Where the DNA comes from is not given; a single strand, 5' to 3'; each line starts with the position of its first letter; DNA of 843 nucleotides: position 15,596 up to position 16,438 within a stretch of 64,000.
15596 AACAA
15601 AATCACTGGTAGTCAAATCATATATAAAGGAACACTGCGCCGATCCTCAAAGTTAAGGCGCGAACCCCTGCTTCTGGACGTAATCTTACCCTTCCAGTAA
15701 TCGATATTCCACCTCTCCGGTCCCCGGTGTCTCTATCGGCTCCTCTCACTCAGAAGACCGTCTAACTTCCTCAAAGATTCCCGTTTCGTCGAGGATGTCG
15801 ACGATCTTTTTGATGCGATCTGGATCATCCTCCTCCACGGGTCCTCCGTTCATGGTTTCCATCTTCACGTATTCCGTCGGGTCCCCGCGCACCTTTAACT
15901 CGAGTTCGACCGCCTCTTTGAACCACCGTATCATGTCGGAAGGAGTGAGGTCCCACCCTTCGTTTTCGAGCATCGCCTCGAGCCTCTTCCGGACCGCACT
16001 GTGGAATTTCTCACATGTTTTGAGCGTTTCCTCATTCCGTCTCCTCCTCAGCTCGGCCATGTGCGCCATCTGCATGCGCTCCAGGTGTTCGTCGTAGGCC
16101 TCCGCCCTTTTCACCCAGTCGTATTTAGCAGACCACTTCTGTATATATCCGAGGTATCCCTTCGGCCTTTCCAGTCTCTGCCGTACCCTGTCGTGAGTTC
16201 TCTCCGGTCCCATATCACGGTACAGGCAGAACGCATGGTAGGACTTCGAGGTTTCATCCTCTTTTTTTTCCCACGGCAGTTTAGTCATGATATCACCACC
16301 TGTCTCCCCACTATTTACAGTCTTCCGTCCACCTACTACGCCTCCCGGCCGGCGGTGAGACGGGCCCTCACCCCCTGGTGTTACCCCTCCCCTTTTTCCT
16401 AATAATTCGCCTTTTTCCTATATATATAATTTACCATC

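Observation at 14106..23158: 9-kb integrated element whose att site is the topA promoter, not a tRNA gene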

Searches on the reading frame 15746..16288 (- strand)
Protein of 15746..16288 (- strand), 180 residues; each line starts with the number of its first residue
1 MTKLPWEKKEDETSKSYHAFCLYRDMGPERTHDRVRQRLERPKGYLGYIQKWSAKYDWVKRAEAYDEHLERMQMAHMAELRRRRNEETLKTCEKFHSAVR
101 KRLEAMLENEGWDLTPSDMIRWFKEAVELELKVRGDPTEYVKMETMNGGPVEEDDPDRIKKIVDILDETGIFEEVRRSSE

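Call 7: search_protein_families(library=pfam, proteins=[window:15746-16288:-], max_evalue=0.01)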
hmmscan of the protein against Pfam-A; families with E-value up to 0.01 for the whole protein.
window:15746-16288:- (180 aa): 1 family
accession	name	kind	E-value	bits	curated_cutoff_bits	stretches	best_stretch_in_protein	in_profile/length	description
PF03550.21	LolB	-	0.0099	16.4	23.7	0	50-127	16-93/151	Outer membrane lipoprotein LolB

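Call 8: search_protein_families(library=phrogs, proteins=[window:15746-16288:-], max_evalue=0.01)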
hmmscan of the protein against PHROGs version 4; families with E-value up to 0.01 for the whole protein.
window:15746-16288:- (180 aa): 1 family
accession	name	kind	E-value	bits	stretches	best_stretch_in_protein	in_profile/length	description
phrog_6299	-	head and packaging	5.3e-25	89.5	1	4-146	8-157/193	terminase small subunit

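Call 23: find_related_loci(query=window:15746-16288:-, collection=viral_contigs, flank=10000)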
Query window:15746-16288:- (180 aa) in viral_contigs; peptide patterns used: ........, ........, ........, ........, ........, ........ (x = any residue, [..] = any of these).
5 stretches matched a pattern; 1 encode a relative of the query (tblastn E <= 1e-3); 1 distinct loci.
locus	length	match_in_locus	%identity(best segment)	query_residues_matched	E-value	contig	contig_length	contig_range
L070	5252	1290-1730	31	6-164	8e-19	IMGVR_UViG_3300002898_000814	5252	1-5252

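Call 26: find_homologous_proteins(query=window:15746-16288:-)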
Query window:15746-16288:- (180 aa): 5 proteins with E <= 0.001 among 41 candidates.
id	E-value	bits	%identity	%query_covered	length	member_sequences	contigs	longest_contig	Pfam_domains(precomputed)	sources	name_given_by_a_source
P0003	8.5e-117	405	100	100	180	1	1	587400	-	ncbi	-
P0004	1.3e-62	229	59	96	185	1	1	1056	-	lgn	-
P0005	1.3e-20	92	59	38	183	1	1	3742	-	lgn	-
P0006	4.3e-17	81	36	72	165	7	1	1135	-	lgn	-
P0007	6.1e-11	61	31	88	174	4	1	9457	-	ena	-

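Call 28: find_encoding_contigs(protein=P0007, flank=10000)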
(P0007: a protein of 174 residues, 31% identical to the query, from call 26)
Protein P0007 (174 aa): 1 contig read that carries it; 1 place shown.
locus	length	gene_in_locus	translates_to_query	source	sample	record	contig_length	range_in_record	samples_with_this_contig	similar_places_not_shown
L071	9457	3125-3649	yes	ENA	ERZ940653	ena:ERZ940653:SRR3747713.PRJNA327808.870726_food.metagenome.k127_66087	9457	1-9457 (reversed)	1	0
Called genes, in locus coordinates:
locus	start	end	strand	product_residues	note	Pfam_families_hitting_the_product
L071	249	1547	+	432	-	PF13102:Phage_int_SAM_5 (weak), PF00589:Phage_integrase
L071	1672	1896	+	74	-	PF12728:HTH_17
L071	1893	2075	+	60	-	-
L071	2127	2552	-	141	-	-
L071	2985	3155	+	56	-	-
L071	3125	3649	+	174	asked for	-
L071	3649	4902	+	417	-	PF03237:Terminase_6N, PF04466:Terminase_3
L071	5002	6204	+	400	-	PF04860:Phage_portal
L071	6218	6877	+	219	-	PF00196:GerE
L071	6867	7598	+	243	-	-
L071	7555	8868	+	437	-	PF05065:Phage_capsid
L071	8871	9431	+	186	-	-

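Call 29: find_encoding_contigs(protein=P0005, flank=10000)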
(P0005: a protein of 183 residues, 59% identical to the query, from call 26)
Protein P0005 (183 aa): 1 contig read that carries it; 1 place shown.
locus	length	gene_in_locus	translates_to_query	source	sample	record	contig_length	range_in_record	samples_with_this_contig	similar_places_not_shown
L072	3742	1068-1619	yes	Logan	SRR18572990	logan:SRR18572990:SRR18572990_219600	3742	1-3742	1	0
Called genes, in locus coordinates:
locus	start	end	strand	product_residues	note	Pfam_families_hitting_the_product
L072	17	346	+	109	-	-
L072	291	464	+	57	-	-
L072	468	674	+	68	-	-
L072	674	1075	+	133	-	-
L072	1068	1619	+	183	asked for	-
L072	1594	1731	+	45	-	-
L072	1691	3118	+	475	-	-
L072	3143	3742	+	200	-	?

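Call 51: search_protein_families(library=phrogs, proteins=[L072:1691-3118:+, L072:674-1075:+], max_evalue=0.001)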
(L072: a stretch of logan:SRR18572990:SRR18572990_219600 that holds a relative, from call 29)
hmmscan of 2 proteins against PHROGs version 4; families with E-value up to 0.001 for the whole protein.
L072:1691-3118:+ (475 aa): 6 families
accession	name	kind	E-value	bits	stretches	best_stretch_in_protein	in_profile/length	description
phrog_5902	-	unknown function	1.2e-51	177.1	1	39-349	31-358/359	-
phrog_2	-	head and packaging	9.2e-41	141.4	1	9-463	250-594/807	terminase large subunit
phrog_9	-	head and packaging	9.4e-08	32.3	1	15-210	184-379/812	terminase large subunit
phrog_675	-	head and packaging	1.1e-07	31.5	1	37-177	41-175/576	terminase large subunit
phrog_20197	-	unknown function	1.4e-07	32.5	1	55-131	48-122/158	-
phrog_7579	-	head and packaging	0.00012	22.4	1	44-224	5-182/239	terminase large subunit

L072:674-1075:+ (133 aa): 0 families

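Call 62: search_dna_similar(query=window:15746-16288:-, collection=phages, mode=protein, max_evalue=0.001, max_rows=25)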
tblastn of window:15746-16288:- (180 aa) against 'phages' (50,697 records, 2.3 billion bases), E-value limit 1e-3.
Records with a match: 6; places in all: 6; records where one place covers at least 80% of the query: 2.
Best place of each record, by identity: <60% 6.
By first word of the organism name: Microbacterium 1; Bacteriophage 1; Aphanizomenon 1; Saccharomonospora 1; Synechococcus 1; Methanobrevibacter 1.
By host as written in the record: Microbacterium paraoxydans NRRL B-14843 1; - 1; Aphanizomenon flos-aquae 1; Saccharomonospora sp. 1; Synechococcus sp. 1; Methanobrevibacter smithii ATCC 35061 (PS) 1.
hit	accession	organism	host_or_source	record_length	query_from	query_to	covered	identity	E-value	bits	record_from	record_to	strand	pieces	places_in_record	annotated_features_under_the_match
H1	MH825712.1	Microbacterium phage ValentiniPuff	Microbacterium paraoxydans NRRL B-14843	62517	1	148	82%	25.8%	2e-9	61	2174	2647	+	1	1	3: hypothetical protein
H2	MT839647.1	Bacteriophage sp.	human fecal samples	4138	6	130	69%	30.1%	8e-8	57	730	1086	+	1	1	record has no annotation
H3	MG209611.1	Aphanizomenon phage vB_AphaS-CL131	Aphanizomenon flos-aquae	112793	1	66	37%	55.9%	8e-13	71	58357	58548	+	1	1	terminase small subunit | hypothetical protein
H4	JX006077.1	Saccharomonospora phage PIS 136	Saccharomonospora sp.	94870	2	152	84%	23.2%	3e-4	46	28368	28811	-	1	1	hypothetical protein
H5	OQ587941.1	Synechococcus phage S-CRES3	Synechococcus sp.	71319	12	104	52%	28.0%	4e-4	46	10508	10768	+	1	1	terminase small subunit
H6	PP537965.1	Methanobrevibacter smithii tailed virus 1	Methanobrevibacter smithii ATCC 35061 ...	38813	6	85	44%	30.2%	2e-4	47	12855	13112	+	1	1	putative terminase small subunit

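Call 65: get_annotated_region(hit=H6, flank=6000)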
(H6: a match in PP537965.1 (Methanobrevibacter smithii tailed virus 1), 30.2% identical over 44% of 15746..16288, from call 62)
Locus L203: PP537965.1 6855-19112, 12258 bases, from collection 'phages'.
description: Methanobrevibacter smithii tailed virus 1, complete genome.
organism: Methanobrevibacter smithii tailed virus 1 (NCBI taxid 3148917)
taxonomy: Viruses; Duplodnaviria; Heunggongvirae; Uroviricota; Caudoviricetes
host: Methanobrevibacter smithii ATCC 35061 (PS); source: -; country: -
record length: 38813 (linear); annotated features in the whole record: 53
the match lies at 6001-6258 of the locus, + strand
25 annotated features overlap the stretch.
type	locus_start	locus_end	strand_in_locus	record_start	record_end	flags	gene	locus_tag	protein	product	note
CDS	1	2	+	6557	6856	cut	-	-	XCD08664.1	hypothetical protein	-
CDS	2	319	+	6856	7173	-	-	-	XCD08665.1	hypothetical protein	-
CDS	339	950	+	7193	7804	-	-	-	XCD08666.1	hypothetical protein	-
CDS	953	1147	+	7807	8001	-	-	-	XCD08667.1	hypothetical protein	-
CDS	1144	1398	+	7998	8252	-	-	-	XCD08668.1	putative DNA-binding protein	-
CDS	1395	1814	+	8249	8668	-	-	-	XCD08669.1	putative DNA-binding protein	-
CDS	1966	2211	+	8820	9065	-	-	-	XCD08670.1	hypothetical protein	-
CDS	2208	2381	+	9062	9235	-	-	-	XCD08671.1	hypothetical protein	-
CDS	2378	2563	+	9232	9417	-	-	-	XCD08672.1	hypothetical protein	-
CDS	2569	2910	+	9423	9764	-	-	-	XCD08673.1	hypothetical protein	-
CDS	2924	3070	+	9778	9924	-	-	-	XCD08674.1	hypothetical protein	-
CDS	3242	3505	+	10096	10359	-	-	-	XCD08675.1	hypothetical protein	-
CDS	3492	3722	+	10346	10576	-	-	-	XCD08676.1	hypothetical protein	-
CDS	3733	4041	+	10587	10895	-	-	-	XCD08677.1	hypothetical protein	-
CDS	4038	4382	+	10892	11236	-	-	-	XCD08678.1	hypothetical protein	-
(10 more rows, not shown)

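Call 72: predict_structure(alignment_id=A3)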
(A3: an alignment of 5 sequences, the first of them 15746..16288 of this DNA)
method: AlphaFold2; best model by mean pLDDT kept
length: 180 residues; sequences in the alignment: 5
mean_pLDDT: 70.9   pTM: 0.50
mean pLDDT of the five models: 70.9, 70.8, 70.4, 65.9, 65.3
residues with pLDDT >= 90: 63; 70-90: 23; 50-70: 64; < 50: 30
segments of 3 or more residues with pLDDT < 50: 137-153, 169-171, 178-180
pLDDT, mean of each block of 10 residues (from residue 1): 83 95 94 96 94 95 92 79 72 64 63 52 59 49 34 53 54 49
secondary structure, 60 per line:
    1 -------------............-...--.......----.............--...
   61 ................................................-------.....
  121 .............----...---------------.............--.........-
elements in order: H14-25 H32-38 H43-55 H58-108 H116-133 H156-168 H171-179

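Call 77: fold_search(model_id=the predicted structure, library=pdb)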
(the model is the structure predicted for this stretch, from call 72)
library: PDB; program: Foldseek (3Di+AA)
matches with E <= 10: 75; with E <= 0.001: 0
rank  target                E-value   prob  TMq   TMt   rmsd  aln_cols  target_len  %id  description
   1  1zlj_B                1.7e+00  0.66  0.25  0.56   3.3        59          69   15  Crystal Structure of the Mycobacterium tuberculosis Hypoxic Response Regulator DosR C-terminal Domain (released 2006-01-31)
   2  1je8_A                1.9e+00  0.51  0.26  0.58   4.2        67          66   18  Two-Component response regulator NarL/DNA Complex: DNA Bending Found in a High Affinity Site (released 2002-09-27)
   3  1zlj_D                2.0e+00  0.57  0.24  0.55   3.2        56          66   16  Crystal Structure of the Mycobacterium tuberculosis Hypoxic Response Regulator DosR C-terminal Domain (released 2006-01-31)
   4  3onq_B                2.0e+00  0.30  0.24  0.18   5.1        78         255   13  Crystal Structure of Regulator of Polyketide Synthase Expression BAD_0249 from Bifidobacterium adolescentis (released 2010-09-08)
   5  3onq_D                2.5e+00  0.25  0.23  0.18   4.4        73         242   10  Crystal Structure of Regulator of Polyketide Synthase Expression BAD_0249 from Bifidobacterium adolescentis (released 2010-09-08)
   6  1je8_E                2.6e+00  0.35  0.25  0.55   4.4        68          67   19  Two-Component response regulator NarL/DNA Complex: DNA Bending Found in a High Affinity Site (released 2002-09-27)
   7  6j05_A                3.1e+00  0.51  0.23  0.38   1.9        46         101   13  Structures of two ArsR As(III)-responsive repressors: implications for the mechanism of derepression (released 2019-07-03)
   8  7fby                  3.1e+00  0.30  0.23  0.27   3.0        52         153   10  Crystal Structure of PH0140 from Pyrococcus horikosii OT3 (released 2022-07-20)
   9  4wul_A                3.3e+00  0.33  0.24  0.58   3.0        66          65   17  Crystal structure of E. faecalis DNA binding domain LiaRD191N complexed with 26bp DNA (released 2015-05-06)
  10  1zlj_A                3.3e+00  0.28  0.25  0.53   5.1        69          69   16  Crystal Structure of the Mycobacterium tuberculosis Hypoxic Response Regulator DosR C-terminal Domain (released 2006-01-31)
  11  9w4w                  3.3e+00  0.28  0.22  0.26   2.9        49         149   10  Structure of transcription factor in complex with L-Ile (released 2026-03-25)
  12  3tgn_A                3.3e+00  0.12  0.22  0.28  16.9       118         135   12  Crystal Structure of the zinc-dependent MarR Family Transcriptional Regulator AdcR in the Zn(II)-bound State (released 2011-11-30)
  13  6j05_B                3.7e+00  0.44  0.22  0.41   1.9        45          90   13  Structures of two ArsR As(III)-responsive repressors: implications for the mechanism of derepression (released 2019-07-03)
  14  4wt0_A                3.7e+00  0.25  0.24  0.54   4.1        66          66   17  Crystal structure of the DNA binding domains of LiaRD191N from E. faecalis (released 2015-05-06)
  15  3onq_C                3.7e+00  0.20  0.22  0.17   4.8        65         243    9  Crystal Structure of Regulator of Polyketide Synthase Expression BAD_0249 from Bifidobacterium adolescentis (released 2010-09-08)
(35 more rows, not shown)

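Call 79: search_protein_families(library=padloc, proteins=[window:15746-16288:-], max_evalue=0.01)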
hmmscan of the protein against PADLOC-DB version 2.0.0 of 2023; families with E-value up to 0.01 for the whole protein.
window:15746-16288:- (180 aa): 0 families

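Call 88: find_related_loci(query=A3, collection=viral_contigs, flank=6000)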
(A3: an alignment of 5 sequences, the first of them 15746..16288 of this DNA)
Query A3 (180 aa) in viral_contigs; peptide patterns used: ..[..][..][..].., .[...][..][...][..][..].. (x = any residue, [..] = any of these).
79 stretches matched a pattern; 22 encode a relative of the query (tblastn E <= 1e-3); 22 distinct loci.
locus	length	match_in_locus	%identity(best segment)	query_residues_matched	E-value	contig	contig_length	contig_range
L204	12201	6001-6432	40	6-152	3e-34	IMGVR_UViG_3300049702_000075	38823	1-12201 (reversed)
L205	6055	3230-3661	39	6-152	9e-33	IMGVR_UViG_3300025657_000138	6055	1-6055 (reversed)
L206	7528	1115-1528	34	4-148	3e-23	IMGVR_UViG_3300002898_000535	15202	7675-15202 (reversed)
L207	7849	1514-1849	39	5-109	2e-20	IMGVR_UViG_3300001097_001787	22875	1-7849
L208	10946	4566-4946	36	6-135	5e-20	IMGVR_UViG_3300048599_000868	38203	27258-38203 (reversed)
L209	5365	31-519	31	5-163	1e-19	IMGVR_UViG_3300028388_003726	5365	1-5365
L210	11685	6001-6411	34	5-149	2e-18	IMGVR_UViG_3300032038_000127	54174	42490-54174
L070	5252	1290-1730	31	6-164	3e-17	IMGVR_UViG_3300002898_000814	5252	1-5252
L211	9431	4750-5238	27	5-180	3e-16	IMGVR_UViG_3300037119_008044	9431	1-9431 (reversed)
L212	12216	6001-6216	47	1-73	9e-16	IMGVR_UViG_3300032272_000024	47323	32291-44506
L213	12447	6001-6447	28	5-157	2e-15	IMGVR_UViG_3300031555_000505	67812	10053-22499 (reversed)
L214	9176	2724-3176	30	5-150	3e-14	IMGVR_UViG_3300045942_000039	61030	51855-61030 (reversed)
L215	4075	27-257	40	4-73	1e-11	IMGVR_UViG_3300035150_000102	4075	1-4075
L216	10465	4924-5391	27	3-168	3e-11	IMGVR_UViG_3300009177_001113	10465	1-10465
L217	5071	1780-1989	34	6-71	2e-10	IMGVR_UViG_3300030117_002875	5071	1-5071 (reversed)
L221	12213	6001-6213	36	2-68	2e-8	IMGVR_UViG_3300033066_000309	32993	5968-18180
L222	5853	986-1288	23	1-104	2e-6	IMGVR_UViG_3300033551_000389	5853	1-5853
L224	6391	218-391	33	9-66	4e-5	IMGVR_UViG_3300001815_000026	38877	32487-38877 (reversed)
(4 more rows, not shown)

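Call 90: search_protein_families(library=pfam, proteins=[L206:1611-4163:+, L209:549-1412:+, L211:5601-6662:+, L212:6728-8104:+, L213:6875-8479:+, L216:5357-6781:+, L217:2231-4051:+, L221:6519-8000:+, L222:1336-2907:+, L224:774-2318:+], max_evalue=0.001)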
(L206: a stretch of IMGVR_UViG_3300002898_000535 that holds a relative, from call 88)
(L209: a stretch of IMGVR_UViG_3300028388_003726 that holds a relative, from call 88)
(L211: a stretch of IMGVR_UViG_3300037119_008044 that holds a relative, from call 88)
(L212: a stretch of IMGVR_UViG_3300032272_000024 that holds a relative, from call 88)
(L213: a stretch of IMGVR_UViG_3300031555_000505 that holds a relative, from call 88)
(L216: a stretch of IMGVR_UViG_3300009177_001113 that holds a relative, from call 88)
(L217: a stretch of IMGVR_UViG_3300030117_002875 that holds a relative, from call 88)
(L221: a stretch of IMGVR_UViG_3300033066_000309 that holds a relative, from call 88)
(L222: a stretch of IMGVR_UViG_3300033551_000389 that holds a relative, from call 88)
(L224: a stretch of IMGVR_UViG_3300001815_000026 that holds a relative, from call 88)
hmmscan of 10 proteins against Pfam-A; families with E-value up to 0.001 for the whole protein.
L206:1611-4163:+ (850 aa): 2 families
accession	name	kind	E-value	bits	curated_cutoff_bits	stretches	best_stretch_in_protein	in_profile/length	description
PF14528.11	LAGLIDADG_3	-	6e-06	26.9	22.5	1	289-342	1-62/82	LAGLIDADG-like domain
PF17289.8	Terminase_6C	-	0.00019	21.9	22.6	0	656-777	2-119/155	Terminase RNaseH-like domain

L209:549-1412:+ (287 aa): 0 families

L211:5601-6662:+ (353 aa): 2 families
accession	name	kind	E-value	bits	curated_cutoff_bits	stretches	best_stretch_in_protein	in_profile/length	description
PF03237.21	Terminase_6N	-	5.4e-14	52.8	22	1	7-138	58-202/215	Terminase large subunit, T4likevirus-type, N-terminal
PF17289.8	Terminase_6C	-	1e-09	39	22.6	1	168-316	1-153/155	Terminase RNaseH-like domain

L212:6728-8104:+ (458 aa): 1 family
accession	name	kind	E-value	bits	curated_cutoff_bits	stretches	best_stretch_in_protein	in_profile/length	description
PF17289.8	Terminase_6C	-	0.00099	19.6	22.6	0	294-450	2-152/155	Terminase RNaseH-like domain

L213:6875-8479:+ (534 aa): 1 family
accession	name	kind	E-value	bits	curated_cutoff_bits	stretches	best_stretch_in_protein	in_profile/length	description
PF00145.23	DNA_methylase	-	1.7e-12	47.9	22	1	420-448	270-298/324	C-5 cytosine-specific DNA methylase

L216:5357-6781:+ (474 aa): 0 families

L217:2231-4051:+ (606 aa): 0 families

L221:6519-8000:+ (493 aa): 1 family
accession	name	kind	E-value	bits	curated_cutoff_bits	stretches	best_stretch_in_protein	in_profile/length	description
PF03237.21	Terminase_6N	-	2.1e-15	57.4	22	1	42-238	4-211/215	Terminase large subunit, T4likevirus-type, N-terminal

L222:1336-2907:+ (523 aa): 2 families
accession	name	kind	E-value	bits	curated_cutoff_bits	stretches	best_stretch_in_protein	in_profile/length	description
PF03237.21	Terminase_6N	-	6.6e-25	88.5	22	1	117-304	1-202/215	Terminase large subunit, T4likevirus-type, N-terminal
PF17289.8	Terminase_6C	-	2.2e-07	31.4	22.6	1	332-482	1-154/155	Terminase RNaseH-like domain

L224:774-2318:+ (514 aa): 1 family
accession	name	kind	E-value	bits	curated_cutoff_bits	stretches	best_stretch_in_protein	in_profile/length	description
PF17289.8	Terminase_6C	-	2.2e-15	57.4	22.6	1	342-494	2-152/155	Terminase RNaseH-like domain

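Call 96: find_encoding_contigs(protein=P0004, flank=10000)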
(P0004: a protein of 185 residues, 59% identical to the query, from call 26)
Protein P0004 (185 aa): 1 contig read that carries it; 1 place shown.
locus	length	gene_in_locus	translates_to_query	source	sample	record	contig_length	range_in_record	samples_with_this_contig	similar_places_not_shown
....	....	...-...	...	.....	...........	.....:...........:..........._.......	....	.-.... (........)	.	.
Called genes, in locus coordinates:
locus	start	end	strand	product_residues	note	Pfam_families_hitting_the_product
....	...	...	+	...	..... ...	-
